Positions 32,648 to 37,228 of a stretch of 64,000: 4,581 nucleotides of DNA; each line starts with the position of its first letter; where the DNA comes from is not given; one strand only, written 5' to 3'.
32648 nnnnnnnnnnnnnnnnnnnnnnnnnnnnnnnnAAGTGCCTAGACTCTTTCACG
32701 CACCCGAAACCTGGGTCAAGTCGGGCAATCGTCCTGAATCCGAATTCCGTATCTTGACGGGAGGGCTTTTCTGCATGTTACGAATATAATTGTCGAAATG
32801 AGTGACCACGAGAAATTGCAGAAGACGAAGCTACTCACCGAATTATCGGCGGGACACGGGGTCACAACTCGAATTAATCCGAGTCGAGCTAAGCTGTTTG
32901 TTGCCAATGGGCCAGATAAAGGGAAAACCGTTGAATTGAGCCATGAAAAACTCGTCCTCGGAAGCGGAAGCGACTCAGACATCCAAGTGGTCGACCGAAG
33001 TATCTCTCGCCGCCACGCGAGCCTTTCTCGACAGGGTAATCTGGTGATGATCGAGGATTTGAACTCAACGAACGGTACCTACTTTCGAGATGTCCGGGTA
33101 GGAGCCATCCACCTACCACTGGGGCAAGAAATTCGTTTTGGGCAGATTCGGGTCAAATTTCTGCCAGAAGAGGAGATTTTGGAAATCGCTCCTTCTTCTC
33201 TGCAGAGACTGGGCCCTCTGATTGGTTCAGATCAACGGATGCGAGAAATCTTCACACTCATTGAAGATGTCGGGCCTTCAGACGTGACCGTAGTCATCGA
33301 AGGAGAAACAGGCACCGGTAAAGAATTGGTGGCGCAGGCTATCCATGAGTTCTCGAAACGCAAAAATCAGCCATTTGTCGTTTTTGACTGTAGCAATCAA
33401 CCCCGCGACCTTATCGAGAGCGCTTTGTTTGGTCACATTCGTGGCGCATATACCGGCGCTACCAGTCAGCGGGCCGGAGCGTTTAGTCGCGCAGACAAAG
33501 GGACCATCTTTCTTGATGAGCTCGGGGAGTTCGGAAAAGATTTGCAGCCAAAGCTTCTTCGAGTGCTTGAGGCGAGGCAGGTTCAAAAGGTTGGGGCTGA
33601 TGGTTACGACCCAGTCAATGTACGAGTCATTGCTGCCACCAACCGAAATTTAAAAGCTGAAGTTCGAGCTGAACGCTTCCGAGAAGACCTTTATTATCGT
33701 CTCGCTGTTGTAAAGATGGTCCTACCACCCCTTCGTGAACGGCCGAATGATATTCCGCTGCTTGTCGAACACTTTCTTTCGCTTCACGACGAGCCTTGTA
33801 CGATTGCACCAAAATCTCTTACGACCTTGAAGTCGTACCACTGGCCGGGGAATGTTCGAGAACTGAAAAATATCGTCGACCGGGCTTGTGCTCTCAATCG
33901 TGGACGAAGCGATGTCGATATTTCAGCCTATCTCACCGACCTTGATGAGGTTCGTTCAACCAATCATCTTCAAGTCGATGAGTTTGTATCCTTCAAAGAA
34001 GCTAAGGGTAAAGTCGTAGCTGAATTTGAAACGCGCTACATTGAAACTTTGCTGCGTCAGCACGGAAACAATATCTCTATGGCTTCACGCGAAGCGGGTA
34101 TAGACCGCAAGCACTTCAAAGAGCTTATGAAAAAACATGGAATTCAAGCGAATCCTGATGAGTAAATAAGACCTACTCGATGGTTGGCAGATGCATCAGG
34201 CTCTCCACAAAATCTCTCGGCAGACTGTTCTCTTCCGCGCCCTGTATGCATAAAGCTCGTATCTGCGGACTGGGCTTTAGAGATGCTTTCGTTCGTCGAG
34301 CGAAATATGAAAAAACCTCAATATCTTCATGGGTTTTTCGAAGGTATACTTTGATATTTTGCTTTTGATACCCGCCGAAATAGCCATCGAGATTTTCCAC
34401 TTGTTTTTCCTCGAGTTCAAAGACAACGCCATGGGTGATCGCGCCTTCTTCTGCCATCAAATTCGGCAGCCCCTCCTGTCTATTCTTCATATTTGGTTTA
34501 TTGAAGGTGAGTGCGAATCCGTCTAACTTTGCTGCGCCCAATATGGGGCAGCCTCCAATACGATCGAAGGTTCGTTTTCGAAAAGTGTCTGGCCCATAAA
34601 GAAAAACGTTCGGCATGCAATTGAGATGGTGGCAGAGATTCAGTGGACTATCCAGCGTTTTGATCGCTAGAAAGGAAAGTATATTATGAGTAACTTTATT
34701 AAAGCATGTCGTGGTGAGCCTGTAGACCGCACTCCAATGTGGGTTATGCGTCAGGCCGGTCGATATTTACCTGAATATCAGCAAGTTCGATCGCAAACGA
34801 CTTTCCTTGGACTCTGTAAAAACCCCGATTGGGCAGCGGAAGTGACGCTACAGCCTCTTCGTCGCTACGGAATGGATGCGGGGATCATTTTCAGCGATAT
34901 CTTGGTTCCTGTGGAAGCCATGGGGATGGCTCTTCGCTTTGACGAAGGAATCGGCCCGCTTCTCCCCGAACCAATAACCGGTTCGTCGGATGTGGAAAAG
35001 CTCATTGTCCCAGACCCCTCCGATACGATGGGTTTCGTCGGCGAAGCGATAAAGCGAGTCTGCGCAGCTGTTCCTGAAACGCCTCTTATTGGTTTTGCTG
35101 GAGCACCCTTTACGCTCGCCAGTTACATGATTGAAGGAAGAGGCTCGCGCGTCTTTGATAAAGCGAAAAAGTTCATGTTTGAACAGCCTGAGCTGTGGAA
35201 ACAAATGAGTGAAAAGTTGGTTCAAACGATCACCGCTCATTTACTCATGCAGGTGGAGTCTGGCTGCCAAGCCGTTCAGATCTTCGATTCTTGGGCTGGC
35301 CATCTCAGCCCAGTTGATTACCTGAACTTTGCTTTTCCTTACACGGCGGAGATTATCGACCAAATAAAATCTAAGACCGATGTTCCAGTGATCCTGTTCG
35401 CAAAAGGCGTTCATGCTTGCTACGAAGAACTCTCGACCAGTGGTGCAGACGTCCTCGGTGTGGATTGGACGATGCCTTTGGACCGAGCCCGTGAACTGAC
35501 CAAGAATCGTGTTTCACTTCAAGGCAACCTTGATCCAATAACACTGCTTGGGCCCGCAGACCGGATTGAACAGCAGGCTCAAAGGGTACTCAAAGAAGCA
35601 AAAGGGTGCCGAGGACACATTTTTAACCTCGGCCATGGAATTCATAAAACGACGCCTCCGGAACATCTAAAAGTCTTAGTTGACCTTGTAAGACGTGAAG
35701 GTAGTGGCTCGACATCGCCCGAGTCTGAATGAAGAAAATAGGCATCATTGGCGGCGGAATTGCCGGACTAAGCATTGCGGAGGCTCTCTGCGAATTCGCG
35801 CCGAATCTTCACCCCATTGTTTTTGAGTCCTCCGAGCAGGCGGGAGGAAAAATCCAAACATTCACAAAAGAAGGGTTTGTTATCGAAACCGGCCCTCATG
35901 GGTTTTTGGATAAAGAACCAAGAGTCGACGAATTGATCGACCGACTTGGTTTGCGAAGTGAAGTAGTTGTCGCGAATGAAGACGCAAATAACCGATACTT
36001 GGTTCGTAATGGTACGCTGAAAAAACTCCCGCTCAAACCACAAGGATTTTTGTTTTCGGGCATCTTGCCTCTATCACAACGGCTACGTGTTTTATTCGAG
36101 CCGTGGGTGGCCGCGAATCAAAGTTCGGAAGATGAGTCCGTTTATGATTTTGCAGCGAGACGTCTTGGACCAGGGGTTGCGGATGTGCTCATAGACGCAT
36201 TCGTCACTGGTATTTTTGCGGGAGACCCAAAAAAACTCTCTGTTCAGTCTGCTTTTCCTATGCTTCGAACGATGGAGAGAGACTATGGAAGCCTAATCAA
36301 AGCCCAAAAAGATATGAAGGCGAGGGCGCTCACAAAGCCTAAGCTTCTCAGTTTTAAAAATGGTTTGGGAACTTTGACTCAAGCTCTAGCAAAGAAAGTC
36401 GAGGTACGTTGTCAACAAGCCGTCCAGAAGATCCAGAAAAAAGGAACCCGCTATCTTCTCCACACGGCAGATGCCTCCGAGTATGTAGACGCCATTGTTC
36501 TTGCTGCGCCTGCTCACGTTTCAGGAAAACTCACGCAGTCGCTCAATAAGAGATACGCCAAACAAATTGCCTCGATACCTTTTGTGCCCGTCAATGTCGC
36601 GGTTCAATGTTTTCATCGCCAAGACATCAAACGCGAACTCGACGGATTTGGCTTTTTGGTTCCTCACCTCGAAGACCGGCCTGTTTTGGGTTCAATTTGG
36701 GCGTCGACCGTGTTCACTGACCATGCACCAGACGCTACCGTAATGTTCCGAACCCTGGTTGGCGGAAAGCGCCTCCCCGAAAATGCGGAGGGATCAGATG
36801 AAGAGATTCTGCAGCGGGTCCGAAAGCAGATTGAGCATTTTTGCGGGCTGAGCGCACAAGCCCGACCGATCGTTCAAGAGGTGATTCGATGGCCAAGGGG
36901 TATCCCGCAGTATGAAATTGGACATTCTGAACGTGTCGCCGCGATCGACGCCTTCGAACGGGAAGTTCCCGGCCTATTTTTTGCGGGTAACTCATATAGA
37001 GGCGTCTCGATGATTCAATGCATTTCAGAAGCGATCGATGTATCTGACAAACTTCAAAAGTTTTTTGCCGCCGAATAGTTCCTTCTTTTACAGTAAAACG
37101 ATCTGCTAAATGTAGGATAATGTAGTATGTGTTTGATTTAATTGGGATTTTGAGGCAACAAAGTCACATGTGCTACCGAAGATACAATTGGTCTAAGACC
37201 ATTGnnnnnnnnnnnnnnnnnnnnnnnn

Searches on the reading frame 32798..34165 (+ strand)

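Call 10: search_protein_families(library=pfam, proteins=[window:32798-34165:+], max_evalue=0.00001)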
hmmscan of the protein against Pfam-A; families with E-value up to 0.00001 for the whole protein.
window:32798-34165:+ (455 aa): 8 families
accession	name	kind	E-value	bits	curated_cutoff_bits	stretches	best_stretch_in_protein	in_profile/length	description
PF00158.32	Sigma54_activat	-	6.6e-64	215.1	20.2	1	141-307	1-167/168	Sigma-54 interaction domain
PF14532.12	Sigma54_activ_2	-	9.4e-21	74.9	25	1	142-312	1-138/138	Sigma-54 interaction domain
PF16697.10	Yop-YscD_cpl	-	1.5e-17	64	33.2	1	35-124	2-93/94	Inner membrane component of T3SS, cytoplasmic domain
PF25601.1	AAA_lid_14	-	8.7e-17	61.2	27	1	313-370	1-63/87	AAA+ ATPase lid domain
PF00498.31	FHA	-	5.2e-15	56.1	20.7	1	53-115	2-67/67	FHA domain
PF07728.20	AAA_5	-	2.5e-09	37.7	22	1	165-285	2-125/139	AAA domain (dynein-related subfamily)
PF07724.20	AAA_2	-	6.9e-08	33.1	27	1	164-293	5-135/166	AAA domain (Cdc48 subfamily)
PF01078.27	Mg_chelatase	-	7.5e-07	29.2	20.3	0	220-283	93-158/207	Magnesium chelatase, subunit ChlI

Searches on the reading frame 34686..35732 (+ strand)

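Call 10: search_protein_families(library=pfam, proteins=[window:34686-35732:+], max_evalue=0.00001)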
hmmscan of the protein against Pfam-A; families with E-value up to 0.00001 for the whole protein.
window:34686-35732:+ (348 aa): 1 family
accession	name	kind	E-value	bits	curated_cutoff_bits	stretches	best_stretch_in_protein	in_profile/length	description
PF01208.23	URO-D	-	1.4e-129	432.5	23.9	1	2-337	4-345/346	Uroporphyrinogen decarboxylase (URO-D)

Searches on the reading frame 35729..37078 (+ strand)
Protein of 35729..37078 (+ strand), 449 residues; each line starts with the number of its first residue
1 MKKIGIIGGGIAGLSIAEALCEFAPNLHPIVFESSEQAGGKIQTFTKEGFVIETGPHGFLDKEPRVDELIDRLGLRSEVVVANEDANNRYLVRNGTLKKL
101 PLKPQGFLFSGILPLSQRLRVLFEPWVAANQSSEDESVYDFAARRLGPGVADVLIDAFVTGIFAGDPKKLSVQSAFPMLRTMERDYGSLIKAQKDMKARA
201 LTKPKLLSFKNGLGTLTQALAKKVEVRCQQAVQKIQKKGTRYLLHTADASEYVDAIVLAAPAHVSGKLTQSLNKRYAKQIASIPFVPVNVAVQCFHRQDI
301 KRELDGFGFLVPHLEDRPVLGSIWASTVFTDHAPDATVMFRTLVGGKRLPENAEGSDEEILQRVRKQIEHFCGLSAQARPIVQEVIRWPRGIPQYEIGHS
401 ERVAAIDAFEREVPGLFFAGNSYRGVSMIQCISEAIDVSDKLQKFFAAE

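Call 10: search_protein_families(library=pfam, proteins=[window:35729-37078:+], max_evalue=0.00001)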
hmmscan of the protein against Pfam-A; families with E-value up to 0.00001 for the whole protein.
window:35729-37078:+ (449 aa): 3 families
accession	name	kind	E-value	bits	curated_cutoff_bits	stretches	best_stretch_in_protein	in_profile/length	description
PF01593.30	Amino_oxidase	-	1e-53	183.7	19.8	1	11-440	1-440/443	Flavin containing amine oxidoreductase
PF13450.12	NAD_binding_8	-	2.3e-12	47.4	21.9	1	6-73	1-68/68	NAD(P)-binding Rossmann-like domain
PF01266.30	DAO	-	9.4e-09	35.7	27.9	0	216-372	156-297/353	FAD dependent oxidoreductase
